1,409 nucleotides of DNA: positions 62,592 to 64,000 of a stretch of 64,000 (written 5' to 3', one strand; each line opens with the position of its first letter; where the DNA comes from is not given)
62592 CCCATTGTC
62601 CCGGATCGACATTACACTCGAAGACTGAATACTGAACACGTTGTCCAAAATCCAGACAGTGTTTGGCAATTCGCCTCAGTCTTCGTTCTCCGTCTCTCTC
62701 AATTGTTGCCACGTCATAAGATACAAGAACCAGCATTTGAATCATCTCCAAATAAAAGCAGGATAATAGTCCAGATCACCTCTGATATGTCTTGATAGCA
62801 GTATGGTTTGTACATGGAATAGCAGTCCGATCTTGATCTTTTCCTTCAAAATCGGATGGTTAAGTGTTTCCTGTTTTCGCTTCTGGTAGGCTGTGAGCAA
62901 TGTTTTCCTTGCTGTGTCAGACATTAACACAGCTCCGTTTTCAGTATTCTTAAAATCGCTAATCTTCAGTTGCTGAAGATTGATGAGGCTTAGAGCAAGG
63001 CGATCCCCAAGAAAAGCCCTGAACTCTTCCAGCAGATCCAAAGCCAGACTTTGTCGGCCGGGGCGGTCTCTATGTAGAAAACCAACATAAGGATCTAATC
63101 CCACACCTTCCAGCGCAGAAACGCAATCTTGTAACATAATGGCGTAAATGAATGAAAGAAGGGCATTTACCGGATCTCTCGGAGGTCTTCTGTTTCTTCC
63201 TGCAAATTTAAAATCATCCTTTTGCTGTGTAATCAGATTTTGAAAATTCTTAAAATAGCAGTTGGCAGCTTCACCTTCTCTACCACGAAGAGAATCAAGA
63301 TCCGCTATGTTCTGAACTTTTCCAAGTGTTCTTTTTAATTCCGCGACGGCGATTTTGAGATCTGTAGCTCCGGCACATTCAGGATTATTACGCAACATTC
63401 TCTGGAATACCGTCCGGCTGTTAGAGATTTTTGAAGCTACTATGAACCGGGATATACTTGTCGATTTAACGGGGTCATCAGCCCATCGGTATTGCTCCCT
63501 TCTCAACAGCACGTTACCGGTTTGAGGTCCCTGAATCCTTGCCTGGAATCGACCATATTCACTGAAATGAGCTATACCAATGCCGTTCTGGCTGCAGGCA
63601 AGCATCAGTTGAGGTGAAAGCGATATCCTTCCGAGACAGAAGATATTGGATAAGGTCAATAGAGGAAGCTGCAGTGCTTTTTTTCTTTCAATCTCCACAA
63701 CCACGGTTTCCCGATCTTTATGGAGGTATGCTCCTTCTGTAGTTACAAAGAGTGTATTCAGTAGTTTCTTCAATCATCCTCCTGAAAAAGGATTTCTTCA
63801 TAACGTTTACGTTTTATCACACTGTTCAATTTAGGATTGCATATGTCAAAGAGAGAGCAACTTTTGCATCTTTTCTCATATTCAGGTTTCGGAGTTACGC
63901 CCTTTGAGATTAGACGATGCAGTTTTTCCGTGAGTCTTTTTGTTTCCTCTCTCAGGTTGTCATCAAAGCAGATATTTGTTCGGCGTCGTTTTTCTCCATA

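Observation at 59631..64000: Type I-C CRISPR-Cas locus caught at window edge: 40-repeat array, leader, cas2-cas1-cas4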

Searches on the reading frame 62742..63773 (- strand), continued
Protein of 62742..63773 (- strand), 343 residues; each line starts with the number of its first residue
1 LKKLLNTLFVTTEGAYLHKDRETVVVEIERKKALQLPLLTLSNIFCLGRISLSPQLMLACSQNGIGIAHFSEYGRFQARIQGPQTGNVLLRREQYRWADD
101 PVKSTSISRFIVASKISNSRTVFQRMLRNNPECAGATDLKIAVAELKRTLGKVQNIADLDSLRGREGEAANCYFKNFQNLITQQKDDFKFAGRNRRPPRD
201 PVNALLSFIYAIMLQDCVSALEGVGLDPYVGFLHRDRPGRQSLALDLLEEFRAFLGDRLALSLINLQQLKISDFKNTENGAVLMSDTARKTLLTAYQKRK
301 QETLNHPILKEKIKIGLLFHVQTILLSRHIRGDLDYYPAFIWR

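Call 47: search_solved_structures(query=L001:8390-9055:+, show_alignments=1, max_evalue=0.00001)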
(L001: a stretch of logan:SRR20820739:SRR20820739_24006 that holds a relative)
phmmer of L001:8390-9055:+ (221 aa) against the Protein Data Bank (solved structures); distinct sequences matched with E-value up to 0.00001: 2.
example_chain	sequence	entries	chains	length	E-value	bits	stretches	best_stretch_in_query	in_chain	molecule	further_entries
8d3l_I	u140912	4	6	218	3.4e-48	167.4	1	4-214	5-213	CRISPR-associated exonuclease Cas4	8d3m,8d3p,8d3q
7mi4_A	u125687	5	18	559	1.8e-15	60.4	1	8-202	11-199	CRISPR-associated exonuclease Cas4/endonuclease Cas1 fusion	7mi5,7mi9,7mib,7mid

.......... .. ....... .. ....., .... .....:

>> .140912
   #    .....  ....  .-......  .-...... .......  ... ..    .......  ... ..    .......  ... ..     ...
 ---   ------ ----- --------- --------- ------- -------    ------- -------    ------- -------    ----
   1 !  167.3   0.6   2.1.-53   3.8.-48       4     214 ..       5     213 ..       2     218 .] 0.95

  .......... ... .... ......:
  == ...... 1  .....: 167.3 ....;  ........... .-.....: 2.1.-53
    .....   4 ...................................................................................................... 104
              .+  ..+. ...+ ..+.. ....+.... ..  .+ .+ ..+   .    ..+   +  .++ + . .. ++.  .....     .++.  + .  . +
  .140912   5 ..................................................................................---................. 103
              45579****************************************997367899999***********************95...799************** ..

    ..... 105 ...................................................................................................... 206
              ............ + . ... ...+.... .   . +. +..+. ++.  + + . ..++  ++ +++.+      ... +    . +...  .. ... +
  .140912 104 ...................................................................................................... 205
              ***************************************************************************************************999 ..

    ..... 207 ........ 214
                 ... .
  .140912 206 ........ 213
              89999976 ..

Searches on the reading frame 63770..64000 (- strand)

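Call 5: search_protein_families(library=ncbifam, proteins=[window:63770-64000:-])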
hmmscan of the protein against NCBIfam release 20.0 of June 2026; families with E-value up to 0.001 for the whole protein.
window:63770-64000:- (76 aa): 2 families
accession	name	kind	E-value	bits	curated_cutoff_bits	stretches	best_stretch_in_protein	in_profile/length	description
NF049935.1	cas4g_cas1g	exception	7.5e-10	37.9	560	1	1-65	135-200/546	CRISPR-associated endonuclease Cas4g/Cas1g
TIGR00372.1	cas4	equivalog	3.3e-09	36.8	65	1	1-56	124-180/180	CRISPR-associated protein Cas4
